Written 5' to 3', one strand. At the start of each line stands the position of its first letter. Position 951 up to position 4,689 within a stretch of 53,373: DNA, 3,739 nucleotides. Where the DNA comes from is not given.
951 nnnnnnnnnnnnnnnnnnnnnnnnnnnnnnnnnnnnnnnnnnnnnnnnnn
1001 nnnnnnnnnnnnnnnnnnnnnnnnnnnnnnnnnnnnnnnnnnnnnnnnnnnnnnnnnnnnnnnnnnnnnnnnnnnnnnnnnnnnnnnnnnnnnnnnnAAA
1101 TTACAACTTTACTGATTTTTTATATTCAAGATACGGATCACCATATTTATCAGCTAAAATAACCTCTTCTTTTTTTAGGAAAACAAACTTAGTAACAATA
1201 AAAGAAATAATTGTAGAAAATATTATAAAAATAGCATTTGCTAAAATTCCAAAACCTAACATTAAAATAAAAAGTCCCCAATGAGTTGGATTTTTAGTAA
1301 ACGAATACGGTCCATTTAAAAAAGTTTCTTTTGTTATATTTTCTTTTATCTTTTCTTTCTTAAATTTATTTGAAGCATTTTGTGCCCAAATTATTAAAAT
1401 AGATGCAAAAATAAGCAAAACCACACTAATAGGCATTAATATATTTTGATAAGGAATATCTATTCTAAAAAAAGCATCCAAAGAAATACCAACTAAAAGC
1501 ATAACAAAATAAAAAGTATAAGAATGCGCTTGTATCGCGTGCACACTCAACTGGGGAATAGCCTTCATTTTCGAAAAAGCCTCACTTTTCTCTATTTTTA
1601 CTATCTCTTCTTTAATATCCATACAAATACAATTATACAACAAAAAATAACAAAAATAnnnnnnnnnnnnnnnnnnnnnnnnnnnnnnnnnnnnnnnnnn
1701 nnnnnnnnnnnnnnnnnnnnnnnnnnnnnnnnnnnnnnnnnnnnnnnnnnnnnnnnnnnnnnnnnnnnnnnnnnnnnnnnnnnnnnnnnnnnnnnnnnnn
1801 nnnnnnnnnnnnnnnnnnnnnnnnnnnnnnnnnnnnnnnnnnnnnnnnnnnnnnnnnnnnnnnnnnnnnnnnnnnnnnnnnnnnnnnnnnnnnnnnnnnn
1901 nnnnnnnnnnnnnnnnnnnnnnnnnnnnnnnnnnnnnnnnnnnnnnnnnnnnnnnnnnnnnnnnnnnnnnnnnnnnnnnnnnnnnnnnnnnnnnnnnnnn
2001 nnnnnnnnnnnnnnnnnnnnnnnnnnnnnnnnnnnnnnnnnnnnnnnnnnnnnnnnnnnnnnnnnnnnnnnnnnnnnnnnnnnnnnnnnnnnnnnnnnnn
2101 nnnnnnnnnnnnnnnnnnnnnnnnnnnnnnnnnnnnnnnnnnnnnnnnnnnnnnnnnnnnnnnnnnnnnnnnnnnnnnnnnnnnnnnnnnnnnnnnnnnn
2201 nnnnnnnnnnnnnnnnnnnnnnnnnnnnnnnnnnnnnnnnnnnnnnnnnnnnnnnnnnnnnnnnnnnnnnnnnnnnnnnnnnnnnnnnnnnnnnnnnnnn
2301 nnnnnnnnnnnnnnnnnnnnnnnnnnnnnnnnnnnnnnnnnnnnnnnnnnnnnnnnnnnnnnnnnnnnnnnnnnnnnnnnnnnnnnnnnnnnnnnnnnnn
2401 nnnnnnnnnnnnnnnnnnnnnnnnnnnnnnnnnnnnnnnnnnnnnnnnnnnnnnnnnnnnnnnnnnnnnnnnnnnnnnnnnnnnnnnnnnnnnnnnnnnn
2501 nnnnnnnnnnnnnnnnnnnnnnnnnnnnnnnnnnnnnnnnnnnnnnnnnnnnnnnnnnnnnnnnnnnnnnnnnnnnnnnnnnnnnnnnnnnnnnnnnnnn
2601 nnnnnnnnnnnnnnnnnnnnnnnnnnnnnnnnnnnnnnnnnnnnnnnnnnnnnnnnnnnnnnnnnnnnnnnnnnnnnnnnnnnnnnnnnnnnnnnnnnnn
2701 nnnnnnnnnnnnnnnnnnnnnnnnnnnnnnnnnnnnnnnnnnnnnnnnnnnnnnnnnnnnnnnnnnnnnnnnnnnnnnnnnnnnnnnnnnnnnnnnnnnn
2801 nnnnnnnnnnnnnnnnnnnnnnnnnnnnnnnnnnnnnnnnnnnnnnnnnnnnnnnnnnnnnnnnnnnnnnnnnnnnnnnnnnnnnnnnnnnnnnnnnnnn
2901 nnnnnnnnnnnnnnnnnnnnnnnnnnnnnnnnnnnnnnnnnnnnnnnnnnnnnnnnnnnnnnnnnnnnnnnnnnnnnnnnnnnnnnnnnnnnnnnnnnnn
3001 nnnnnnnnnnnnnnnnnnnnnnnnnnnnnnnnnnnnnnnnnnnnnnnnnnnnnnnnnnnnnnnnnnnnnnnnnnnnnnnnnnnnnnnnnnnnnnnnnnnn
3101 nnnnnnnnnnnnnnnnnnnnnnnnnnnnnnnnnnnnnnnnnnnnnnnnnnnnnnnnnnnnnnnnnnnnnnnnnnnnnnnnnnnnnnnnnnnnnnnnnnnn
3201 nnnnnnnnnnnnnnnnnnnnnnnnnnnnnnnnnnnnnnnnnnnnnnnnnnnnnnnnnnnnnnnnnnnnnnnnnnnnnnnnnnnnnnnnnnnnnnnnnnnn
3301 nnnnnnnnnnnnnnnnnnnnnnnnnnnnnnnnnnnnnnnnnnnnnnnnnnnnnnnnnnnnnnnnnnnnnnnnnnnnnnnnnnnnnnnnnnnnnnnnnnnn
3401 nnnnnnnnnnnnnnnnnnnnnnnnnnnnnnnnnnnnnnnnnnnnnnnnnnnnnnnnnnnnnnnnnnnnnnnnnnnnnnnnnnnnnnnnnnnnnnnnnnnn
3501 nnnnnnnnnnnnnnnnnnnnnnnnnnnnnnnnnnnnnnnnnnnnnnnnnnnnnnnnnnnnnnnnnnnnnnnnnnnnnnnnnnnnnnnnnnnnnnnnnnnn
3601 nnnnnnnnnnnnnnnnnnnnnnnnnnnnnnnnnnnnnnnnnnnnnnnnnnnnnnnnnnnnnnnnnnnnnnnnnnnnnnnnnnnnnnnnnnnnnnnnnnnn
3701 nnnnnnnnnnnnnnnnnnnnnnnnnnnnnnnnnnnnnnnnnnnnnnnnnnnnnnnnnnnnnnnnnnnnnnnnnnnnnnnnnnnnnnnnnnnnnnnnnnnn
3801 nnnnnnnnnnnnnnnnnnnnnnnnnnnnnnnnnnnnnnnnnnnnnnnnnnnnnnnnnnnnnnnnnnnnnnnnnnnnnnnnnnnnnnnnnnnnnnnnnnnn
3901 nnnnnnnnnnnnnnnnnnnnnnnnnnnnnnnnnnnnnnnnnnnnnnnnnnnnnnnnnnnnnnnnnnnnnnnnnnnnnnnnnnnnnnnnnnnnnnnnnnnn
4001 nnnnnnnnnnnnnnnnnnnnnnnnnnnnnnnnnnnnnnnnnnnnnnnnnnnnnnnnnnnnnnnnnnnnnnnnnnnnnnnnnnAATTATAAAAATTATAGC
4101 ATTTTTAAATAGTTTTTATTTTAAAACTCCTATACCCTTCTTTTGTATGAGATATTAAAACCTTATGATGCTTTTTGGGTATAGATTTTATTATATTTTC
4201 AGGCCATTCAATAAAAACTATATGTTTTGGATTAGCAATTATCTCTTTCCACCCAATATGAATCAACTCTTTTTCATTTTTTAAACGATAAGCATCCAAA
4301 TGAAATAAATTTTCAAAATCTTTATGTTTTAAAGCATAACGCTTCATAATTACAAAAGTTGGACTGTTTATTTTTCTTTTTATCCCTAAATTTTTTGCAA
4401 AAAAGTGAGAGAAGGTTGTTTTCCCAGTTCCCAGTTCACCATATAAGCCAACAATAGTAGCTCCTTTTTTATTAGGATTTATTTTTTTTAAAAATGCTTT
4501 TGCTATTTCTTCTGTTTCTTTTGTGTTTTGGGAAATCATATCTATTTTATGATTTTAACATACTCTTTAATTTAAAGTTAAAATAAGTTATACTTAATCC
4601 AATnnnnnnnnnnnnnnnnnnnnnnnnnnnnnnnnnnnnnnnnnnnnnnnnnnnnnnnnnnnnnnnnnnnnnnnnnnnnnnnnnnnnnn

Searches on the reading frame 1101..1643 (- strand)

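Call 59: search_protein_families(library=pfam, proteins=[window:1101-1643:-], max_evalue=0.001)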
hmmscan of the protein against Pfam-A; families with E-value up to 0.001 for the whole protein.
window:1101-1643:- (180 aa): 2 families
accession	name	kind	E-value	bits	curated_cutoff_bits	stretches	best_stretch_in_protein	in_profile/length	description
PF04191.18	PEMT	-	6.6e-09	36.6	25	1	73-169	6-104/105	Phospholipid methyltransferase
PF04140.19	ICMT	-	0.00086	20.1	24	1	74-164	2-94/95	Isoprenylcysteine carboxyl methyltransferase (ICMT) family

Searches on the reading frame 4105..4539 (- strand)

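Call 59: search_protein_families(library=pfam, proteins=[window:4105-4539:-], max_evalue=0.001)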
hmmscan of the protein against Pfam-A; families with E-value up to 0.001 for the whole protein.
window:4105-4539:- (144 aa): 3 families
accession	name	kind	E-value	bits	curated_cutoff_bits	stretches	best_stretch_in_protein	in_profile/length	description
PF02367.23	TsaE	-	3.8e-33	114.6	26.6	1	4-135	2-124/128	Threonylcarbamoyl adenosine biosynthesis protein TsaE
PF07693.20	KAP_NTPase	-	0.00017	21.4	20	1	11-73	3-62/293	KAP family P-loop domain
PF00004.35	AAA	-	0.00034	21.5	21.2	1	32-111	3-64/131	ATPase family associated with various cellular activities (AAA)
